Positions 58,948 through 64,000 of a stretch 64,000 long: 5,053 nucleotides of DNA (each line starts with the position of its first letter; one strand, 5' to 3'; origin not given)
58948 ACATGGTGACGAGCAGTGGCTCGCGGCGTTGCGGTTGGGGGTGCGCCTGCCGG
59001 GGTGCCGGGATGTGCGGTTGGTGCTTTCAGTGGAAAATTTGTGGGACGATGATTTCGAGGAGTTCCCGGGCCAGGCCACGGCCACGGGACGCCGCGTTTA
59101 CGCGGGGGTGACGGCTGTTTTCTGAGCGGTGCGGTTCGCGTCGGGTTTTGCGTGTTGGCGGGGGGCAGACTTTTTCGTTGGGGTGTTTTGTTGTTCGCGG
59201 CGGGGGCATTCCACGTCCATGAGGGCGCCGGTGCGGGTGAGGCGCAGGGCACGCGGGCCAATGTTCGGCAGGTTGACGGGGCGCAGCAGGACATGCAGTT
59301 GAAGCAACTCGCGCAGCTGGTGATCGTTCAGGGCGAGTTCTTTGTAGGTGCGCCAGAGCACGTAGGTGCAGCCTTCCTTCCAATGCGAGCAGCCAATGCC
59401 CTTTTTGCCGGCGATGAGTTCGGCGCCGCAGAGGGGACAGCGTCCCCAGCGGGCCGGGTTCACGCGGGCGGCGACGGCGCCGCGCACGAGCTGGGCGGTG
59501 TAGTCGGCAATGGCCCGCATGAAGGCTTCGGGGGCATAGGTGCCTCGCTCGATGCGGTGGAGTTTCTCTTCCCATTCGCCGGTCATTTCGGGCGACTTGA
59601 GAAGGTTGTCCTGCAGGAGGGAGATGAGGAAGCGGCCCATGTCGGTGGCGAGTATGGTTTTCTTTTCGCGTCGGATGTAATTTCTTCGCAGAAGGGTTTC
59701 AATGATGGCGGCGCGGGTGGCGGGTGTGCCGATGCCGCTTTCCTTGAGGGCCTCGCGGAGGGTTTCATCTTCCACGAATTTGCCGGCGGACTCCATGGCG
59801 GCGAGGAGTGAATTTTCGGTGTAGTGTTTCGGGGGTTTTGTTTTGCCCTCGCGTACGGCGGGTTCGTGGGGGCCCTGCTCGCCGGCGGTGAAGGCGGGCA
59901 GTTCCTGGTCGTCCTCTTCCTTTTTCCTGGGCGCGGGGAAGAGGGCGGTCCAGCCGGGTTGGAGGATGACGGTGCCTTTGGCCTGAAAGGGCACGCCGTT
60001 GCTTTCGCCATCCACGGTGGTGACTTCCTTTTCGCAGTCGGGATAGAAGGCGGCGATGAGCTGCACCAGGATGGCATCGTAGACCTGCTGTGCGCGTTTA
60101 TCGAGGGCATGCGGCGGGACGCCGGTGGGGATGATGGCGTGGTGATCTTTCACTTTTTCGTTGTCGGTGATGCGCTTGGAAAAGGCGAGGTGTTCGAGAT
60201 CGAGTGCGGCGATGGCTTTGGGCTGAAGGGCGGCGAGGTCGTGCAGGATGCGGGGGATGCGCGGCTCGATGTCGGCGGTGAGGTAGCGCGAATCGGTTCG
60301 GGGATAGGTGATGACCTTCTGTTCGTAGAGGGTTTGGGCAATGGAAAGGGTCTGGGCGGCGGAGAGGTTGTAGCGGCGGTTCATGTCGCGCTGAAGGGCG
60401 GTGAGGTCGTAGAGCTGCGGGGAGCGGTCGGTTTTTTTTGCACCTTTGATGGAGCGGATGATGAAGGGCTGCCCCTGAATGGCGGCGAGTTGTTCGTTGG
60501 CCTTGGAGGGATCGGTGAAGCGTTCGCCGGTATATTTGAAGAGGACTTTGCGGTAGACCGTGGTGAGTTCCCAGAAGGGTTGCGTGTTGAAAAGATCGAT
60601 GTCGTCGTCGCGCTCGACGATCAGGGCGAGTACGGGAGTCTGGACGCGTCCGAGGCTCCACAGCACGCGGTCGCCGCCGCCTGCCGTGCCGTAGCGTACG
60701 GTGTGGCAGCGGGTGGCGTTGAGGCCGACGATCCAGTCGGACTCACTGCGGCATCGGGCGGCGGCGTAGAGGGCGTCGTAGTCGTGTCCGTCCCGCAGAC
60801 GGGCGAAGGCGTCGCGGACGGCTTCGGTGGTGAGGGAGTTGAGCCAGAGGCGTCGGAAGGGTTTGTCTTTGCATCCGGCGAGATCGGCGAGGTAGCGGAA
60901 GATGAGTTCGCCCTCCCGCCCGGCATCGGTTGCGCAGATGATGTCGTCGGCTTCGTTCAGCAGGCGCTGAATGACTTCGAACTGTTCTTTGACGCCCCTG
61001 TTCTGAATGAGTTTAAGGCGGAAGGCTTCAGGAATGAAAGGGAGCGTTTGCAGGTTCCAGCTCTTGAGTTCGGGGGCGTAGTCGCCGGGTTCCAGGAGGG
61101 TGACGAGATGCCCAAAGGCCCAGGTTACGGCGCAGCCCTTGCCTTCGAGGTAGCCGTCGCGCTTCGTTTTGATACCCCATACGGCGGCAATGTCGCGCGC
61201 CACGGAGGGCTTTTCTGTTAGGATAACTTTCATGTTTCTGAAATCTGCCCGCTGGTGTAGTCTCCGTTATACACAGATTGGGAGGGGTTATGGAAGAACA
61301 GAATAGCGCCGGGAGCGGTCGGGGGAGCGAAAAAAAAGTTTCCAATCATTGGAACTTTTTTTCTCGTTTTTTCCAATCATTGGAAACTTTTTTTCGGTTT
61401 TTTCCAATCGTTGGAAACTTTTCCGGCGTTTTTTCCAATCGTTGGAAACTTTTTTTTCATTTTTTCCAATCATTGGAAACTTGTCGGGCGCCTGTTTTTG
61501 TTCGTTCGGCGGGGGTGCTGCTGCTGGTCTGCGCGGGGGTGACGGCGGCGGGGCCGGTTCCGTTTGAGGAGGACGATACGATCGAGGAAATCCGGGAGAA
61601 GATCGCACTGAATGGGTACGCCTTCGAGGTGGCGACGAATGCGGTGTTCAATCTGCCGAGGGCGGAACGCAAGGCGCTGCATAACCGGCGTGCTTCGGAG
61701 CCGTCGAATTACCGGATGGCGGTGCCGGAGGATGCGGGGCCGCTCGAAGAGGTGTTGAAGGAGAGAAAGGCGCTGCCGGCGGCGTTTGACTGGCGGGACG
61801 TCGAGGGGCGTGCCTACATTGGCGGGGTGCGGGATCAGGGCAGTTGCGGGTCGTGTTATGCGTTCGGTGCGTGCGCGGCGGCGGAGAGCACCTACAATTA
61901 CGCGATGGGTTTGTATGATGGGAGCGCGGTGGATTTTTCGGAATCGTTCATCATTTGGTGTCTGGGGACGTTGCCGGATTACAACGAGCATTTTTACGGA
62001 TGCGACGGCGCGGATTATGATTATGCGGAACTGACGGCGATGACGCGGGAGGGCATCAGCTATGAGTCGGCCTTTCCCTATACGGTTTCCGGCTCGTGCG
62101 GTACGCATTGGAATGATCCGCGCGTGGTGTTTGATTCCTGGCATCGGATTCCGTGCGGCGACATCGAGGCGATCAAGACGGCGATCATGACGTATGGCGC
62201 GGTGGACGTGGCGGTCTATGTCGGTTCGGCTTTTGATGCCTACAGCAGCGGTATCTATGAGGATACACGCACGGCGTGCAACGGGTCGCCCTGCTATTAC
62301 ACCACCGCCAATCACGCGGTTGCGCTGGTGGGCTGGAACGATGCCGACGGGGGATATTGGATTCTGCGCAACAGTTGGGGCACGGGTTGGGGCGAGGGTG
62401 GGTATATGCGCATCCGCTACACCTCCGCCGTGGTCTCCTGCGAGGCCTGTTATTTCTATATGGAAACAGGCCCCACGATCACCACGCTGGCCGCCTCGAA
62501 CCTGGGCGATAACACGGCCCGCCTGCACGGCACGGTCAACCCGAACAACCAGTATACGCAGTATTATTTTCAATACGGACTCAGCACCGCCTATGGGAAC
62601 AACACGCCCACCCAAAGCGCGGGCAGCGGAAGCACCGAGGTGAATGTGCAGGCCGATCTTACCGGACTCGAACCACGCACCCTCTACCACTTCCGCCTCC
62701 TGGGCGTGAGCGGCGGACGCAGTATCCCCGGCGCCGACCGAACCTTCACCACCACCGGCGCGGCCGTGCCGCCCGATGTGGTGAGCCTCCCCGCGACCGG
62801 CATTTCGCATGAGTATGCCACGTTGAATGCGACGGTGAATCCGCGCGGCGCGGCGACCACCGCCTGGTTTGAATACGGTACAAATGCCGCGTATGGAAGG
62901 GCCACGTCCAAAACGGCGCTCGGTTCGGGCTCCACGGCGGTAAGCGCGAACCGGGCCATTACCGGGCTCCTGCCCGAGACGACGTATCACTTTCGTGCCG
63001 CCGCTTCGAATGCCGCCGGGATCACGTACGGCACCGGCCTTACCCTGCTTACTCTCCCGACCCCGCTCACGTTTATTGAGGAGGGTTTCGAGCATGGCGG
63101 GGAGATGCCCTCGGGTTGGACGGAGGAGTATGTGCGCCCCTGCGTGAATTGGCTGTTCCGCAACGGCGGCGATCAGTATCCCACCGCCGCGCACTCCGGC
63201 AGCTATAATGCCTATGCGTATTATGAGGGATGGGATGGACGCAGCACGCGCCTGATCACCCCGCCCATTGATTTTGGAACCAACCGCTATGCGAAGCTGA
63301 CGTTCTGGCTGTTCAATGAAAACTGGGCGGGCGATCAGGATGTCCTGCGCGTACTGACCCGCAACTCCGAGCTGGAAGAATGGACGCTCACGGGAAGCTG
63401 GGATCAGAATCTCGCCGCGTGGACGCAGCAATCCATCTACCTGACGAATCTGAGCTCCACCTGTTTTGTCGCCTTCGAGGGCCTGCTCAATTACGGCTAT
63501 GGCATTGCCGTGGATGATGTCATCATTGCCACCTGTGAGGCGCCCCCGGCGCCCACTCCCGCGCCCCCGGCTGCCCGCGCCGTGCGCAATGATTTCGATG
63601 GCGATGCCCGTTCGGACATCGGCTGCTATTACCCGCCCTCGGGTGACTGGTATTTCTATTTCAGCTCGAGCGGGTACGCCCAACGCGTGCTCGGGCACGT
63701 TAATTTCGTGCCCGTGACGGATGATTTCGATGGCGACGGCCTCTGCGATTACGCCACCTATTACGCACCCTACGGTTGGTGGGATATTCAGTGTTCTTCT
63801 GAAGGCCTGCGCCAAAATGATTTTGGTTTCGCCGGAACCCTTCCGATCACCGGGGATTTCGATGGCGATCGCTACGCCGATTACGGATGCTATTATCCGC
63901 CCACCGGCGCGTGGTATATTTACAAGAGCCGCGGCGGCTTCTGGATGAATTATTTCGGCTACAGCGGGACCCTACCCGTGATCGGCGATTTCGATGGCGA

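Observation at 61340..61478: Five helically phased copies of a 15-bp palindrome between topB and the C1-peptidase gene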

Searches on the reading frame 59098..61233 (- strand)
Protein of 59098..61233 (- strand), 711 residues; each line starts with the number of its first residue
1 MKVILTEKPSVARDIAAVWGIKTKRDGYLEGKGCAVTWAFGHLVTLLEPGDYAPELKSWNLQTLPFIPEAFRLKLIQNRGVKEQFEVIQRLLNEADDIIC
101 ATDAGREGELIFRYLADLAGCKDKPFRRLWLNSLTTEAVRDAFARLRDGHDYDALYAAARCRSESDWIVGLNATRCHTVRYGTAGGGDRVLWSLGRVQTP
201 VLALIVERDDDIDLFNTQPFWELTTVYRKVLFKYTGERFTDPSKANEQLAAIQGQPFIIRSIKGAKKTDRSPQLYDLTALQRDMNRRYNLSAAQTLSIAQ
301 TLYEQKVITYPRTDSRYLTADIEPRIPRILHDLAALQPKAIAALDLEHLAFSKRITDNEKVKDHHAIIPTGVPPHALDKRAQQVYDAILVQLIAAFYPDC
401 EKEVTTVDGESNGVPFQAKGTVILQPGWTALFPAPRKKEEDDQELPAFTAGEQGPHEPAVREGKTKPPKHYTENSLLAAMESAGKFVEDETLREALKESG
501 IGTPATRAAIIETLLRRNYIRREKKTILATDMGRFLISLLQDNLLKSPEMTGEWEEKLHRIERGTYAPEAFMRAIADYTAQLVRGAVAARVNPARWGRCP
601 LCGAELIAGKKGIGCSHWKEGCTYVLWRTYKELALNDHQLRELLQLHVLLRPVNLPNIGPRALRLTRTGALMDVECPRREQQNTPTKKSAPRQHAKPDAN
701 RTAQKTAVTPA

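Call 10: find_encoding_contigs(protein=window:59098-61233:-, flank=10000, max_places=10)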
Protein window:59098-61233:- (711 aa): 1 contig read that carries it; 1 place shown.
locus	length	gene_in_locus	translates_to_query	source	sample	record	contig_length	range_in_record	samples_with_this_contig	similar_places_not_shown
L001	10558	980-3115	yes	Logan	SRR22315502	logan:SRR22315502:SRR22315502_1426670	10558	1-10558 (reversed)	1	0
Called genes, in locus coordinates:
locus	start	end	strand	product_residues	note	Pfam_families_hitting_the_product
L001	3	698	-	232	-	?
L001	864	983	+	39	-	-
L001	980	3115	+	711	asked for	PF01751:Toprim, PF01131:Topoisom_bac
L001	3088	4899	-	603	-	-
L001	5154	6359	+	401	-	-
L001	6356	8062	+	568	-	PF13439:Glyco_transf_4 (faint), PF00534:Glycos_transf_1, PF13692:Glyco_trans_1_4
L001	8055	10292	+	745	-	PF00535:Glycos_transf_2, PF13641:Glyco_tranf_2_3, PF13439:Glyco_transf_4, PF13579:Glyco_trans_4_4, PF20706:GT4-conflict, PF00534:Glycos_transf_1, PF13524:Glyco_trans_1_2, PF13692:Glyco_trans_1_4, +1 more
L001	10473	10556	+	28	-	?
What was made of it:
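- Tried and rejected: Small ORF from the ATG inside copy 1 to the topB ATG (called on the Logan contig, call 10).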

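Call 35: find_homologous_proteins(query=window:59098-61233:-, max_evalue=1e-100)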
Query window:59098-61233:- (711 aa): 7855 proteins with E <= 1e-100 among 8000 candidates; the best 120 are listed.
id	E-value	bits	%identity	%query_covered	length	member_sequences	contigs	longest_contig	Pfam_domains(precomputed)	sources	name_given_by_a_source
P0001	0.0e+0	1493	93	97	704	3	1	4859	PF01131.26,PF01751.29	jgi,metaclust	metaclust:\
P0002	0.0e+0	1325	83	97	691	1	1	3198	PF01131.26,PF01751.29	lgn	-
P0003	0.0e+0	1312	81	97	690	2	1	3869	PF01131.26,PF01751.29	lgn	-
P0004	0.0e+0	1100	69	97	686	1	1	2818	PF01131.26,PF01751.29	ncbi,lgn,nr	ncbi:MAG: DNA topoisomerase III [Spartobacteria bacterium]|nr:DNA topoisomerase III [Spartobacteria 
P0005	0.0e+0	1067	67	96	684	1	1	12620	PF01131.26,PF01751.29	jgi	-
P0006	0.0e+0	1061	66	97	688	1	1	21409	PF01131.26,PF01751.29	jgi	-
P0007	0.0e+0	1043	66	96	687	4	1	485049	PF01131.26,PF01751.29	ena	-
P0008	0.0e+0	1016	63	96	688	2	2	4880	PF01131.26,PF01751.29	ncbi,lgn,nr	ncbi:MAG: DNA topoisomerase III [Spartobacteria bacterium]|nr:DNA topoisomerase III [Spartobacteria 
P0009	0.0e+0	1012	65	96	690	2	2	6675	PF01131.26,PF01751.29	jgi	jgi:DNA topoisomerase-3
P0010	0.0e+0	1012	63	98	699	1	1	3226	PF01131.26,PF01751.29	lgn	-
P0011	1.4e-298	1010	63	96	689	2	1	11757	PF01131.26,PF01751.29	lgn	-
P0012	4.4e-297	1005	64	96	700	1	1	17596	PF01131.26,PF01751.29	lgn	-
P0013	6.6e-295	998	64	97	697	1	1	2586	PF01131.26,PF01751.29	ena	-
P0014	1.8e-294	997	65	96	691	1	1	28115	PF01131.26,PF01751.29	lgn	-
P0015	2.6e-293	993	62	98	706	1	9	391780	PF01131.26,PF01751.29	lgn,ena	-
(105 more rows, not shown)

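Call 36: find_encoding_contigs(protein=P0001, flank=3000, max_places=2)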
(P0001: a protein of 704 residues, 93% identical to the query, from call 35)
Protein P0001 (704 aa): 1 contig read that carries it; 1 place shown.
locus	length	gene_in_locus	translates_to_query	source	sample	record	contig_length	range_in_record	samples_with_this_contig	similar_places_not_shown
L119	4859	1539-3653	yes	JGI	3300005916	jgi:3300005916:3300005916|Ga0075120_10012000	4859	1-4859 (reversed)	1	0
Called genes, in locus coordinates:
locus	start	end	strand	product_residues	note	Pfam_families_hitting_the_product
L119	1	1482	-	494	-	?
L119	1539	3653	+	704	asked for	PF01751:Toprim, PF01131:Topoisom_bac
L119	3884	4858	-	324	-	?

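Call 37: find_encoding_contigs(protein=P0003, flank=3000, max_places=2)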
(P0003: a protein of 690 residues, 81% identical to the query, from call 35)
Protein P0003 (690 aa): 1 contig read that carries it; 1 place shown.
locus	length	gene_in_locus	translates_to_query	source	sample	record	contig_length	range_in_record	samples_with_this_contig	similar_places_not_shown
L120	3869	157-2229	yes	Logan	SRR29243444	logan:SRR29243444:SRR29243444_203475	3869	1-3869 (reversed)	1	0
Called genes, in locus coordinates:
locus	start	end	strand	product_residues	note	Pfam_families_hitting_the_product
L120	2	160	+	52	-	?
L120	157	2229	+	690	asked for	PF01751:Toprim, PF01131:Topoisom_bac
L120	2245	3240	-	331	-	PF01210:NAD_Gly3P_dh_N, PF03807:F420_oxidored (weak), PF07479:NAD_Gly3P_dh_C, PF20618:GPD_NAD_C_bact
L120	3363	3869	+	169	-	?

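Call 38: find_encoding_contigs(protein=P0007, flank=10000, max_places=2)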
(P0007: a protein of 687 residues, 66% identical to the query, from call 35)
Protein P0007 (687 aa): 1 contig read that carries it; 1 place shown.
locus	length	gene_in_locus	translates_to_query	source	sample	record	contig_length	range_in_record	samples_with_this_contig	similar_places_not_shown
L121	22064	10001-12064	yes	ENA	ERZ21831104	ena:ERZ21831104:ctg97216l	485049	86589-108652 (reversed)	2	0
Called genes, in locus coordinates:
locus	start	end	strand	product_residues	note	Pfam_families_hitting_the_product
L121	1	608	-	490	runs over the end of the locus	PF02518:HATPase_c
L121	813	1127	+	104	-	-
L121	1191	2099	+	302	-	PF13557:Phenol_MetA_deg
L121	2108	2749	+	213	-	PF03412:Peptidase_C39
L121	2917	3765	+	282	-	PF01797:Y1_Tnp (faint)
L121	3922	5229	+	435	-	PF07464:ApoLp-III (weak)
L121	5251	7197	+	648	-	PF01436:NHL (faint)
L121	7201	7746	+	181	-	-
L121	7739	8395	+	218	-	-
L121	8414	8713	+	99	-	PF03692:CxxCxxCC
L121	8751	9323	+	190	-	PF00075:RNase_H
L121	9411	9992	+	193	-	PF01476:LysM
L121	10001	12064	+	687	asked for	PF01751:Toprim, PF01131:Topoisom_bac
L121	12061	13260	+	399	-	PF21687:T2SSK_1st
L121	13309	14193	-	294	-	PF02810:SEC-C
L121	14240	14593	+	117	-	-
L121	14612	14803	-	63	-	-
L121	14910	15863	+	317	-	PF04463:2-thiour_desulf, PF08349:DUF1722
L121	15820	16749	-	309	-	PF03851:UvdE, PF01261:AP_endonuc_2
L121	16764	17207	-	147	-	PF13883:CREG_beta-barrel (weak), PF01243:PNPOx_N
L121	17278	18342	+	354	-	PF03372:Exo_endo_phos, PF19580:Exo_endo_phos_3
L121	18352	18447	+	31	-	-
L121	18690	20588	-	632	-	PF18887:MBG_3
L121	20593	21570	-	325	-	-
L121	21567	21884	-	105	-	-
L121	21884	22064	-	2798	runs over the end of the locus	PF13385:Laminin_G_3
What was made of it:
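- One related locus has a faint Y1_Tnp hit (call 38).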

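Call 51: search_protein_families(library=pfam, proteins=[window:59098-61233:-], max_evalue=0.001)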
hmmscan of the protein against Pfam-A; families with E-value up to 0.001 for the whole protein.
window:59098-61233:- (711 aa): 2 families
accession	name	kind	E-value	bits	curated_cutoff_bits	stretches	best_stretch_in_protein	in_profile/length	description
PF01131.25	Topoisom_bac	-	1.4e-112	377.2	35.1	1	152-572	3-410/411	DNA topoisomerase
PF01751.28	Toprim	-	4.7e-12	46.4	23.1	1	3-129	2-91/96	Toprim domain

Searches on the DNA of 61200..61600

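Call 21: search_rna_families(source=window, start=61200, end=61600, threshold=evalue, max_evalue=10)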
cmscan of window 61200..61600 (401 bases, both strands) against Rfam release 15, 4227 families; matches with E-value up to 10: 38.
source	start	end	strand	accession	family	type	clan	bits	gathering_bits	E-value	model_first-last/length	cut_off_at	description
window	61323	61447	-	RF02615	BSR0626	Gene; sRNA;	-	27.1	155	0.0065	1-128/128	no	Brucella sRNA 0626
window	61323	61403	+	RF04106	mir-1303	Gene; miRNA;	-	26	107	0.0077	1-85/85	no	mir-1303 microRNA precursor family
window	61320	61406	+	RF03598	MIR6024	Gene; miRNA;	-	24.2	72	0.01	1-99/99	no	MIR6024 microRNA precursor family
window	61327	61452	+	RF02694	RalA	Gene; sRNA;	-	23.6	170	0.0035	1-179/179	no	RalR antitoxin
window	61327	61396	+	RF02386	sau-19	Gene; sRNA;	-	22.5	80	0.098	1-75/75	no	Staphylococcus sRNA sau-19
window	61324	61401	+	RF04295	mir-329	Gene; miRNA;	CL00149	20.9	76.8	0.053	1-80/80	no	mir-329 microRNA precursor family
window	61318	61407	+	RF01911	MIR2118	Gene; miRNA;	-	20.9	85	0.086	1-170/170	no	MIR2118 microRNA precursor family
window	61331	61394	-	RF01666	rox2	Cis-reg;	-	20.7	55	0.48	1-71/71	no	Drosophila rox2 ncRNA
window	61285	61452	+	RF02409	snoR125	Gene; snRNA; snoRNA; CD-box;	-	19.4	100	0.029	1-200/200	no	Small nucleolar RNA snoR125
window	61367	61420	+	RF00949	mir-983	Gene; miRNA;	-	19.3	100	2.6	1-90/90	no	mir-983 microRNA precursor family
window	61321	61404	+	RF04128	MIR8562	Gene; miRNA;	-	18.8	211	0.32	1-242/242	no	MIR8562 microRNA precursor family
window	61432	61478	-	RF01600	snoR25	Gene; snRNA; snoRNA; CD-box;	-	18.8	50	3.4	1-70/70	no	small nucleolar RNA snoR25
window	61351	61453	-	RF02446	SpR18_sRNA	Gene; sRNA;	-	18.7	60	5.6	1-132/132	no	Streptococcus sRNA SpR18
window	61316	61410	+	RF03792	MIR6462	Gene; miRNA;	-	18.1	96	1.3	1-119/119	no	MIR6462 microRNA precursor family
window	61329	61395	-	RF02386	sau-19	Gene; sRNA;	-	17.8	80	1.7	9-75/75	no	Staphylococcus sRNA sau-19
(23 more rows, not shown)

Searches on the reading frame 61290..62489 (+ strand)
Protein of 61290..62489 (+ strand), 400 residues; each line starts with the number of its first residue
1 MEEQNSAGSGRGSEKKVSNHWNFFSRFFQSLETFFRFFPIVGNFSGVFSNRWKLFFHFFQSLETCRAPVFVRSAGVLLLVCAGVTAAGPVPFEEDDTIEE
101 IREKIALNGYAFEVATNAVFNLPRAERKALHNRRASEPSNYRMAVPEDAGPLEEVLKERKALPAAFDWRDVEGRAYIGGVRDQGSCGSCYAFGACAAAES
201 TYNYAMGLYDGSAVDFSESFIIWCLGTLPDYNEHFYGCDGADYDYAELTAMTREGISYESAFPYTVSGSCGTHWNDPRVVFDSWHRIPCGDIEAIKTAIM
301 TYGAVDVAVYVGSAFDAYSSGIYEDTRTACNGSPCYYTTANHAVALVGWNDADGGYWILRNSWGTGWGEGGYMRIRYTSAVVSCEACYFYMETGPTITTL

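Call 65: find_homologous_proteins(query=window:61290-62489:+, max_evalue=1e-40)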
Query window:61290-62489:+ (400 aa): 504 proteins with E <= 1e-40 among 8000 candidates; the best 120 are listed.
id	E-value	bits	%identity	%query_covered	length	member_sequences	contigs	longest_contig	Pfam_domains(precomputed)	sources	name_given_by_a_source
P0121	1.3e-227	774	98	85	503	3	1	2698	PF00112.30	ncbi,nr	ncbi:MAG: C1 family peptidase, partial [Kiritimatiellae bacterium]|nr:C1 family peptidase [Kiritimat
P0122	4.5e-127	442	63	78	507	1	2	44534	PF00112.30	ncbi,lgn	-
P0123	4.0e-125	436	64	78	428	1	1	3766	PF00112.30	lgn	-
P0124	3.3e-124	433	60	77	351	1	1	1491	PF00112.30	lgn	-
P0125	2.6e-123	430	63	79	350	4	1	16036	PF00112.30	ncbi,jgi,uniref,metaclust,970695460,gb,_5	ncbi:peptidase c1a, papain [hydrocarbon metagenome]|uniref:Peptidase c1a, papain n=1 Tax=hydrocarbon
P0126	1.5e-122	428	63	77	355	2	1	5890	PF00112.30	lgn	-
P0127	1.7e-122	427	60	83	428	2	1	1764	PF00112.30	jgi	jgi:hypothetical protein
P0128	1.7e-122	427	61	82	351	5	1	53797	PF00112.30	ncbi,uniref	ncbi:C1 family peptidase [Desulfolutivibrio sp.]|uniref:C1 family peptidase n=1 Tax=Desulfolutivibri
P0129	2.8e-122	427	59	79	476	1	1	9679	PF00112.30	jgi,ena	-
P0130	3.9e-122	426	63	77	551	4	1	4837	PF00112.30,PF10342.16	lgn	-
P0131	4.7e-122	426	62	76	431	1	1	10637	PF00112.30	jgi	jgi:C1A family cysteine protease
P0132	8.6e-122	425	63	79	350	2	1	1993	PF00112.30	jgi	-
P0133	2.1e-121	424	61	81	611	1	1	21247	PF00112.30,PF17957.8,PF10342.16,PF14610.13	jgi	jgi:hypothetical protein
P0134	3.0e-121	423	61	81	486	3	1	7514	PF00112.30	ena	-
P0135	4.0e-121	423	60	79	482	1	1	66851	PF00112.30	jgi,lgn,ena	-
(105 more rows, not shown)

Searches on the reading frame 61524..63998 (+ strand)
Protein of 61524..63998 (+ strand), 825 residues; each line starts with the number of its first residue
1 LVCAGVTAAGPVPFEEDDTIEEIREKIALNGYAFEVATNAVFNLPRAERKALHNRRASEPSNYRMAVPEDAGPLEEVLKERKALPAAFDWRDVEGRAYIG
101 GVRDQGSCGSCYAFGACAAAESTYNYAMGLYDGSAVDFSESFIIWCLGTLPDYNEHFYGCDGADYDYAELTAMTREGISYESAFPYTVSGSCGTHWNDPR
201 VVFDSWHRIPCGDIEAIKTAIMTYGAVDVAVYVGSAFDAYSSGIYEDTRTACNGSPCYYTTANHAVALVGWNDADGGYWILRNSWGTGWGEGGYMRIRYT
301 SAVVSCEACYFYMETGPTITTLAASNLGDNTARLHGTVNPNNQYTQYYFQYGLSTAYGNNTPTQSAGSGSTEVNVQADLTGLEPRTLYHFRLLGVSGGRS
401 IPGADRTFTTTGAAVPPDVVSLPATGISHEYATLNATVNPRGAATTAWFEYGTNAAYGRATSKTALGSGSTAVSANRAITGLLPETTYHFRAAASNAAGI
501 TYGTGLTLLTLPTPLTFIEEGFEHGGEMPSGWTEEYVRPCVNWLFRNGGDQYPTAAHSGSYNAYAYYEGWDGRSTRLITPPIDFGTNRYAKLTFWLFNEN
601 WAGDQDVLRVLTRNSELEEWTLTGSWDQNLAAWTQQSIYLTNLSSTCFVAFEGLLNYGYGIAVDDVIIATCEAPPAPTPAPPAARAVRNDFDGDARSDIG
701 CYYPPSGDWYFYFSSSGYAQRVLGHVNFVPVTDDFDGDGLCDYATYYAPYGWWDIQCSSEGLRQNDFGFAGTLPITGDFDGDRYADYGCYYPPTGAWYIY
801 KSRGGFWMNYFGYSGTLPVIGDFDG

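Call 51: search_protein_families(library=pfam, proteins=[window:61524-63998:+], max_evalue=0.001)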
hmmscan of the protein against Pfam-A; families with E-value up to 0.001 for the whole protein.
window:61524-63998:+ (825 aa): 5 families
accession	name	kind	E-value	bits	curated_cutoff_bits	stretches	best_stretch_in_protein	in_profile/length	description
PF00112.29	Peptidase_C1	-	1.8e-42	146.3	20.7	1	84-302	1-207/220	Papain family cysteine protease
PF00041.27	fn3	-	1.6e-06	28.6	25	0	321-398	5-72/84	Fibronectin type III domain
PF16656.11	Pur_ac_phosph_N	-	1.7e-06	29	30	0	343-396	24-82/93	Purple acid Phosphatase, N-terminal domain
PF00629.30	MAM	-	8.4e-06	26.1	26.4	1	530-671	9-157/158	MAM domain, meprin/A5/mu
PF16655.11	PhoD_N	-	0.00076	20.4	30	0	447-497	30-81/90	PhoD-like phosphatase, N-terminal domain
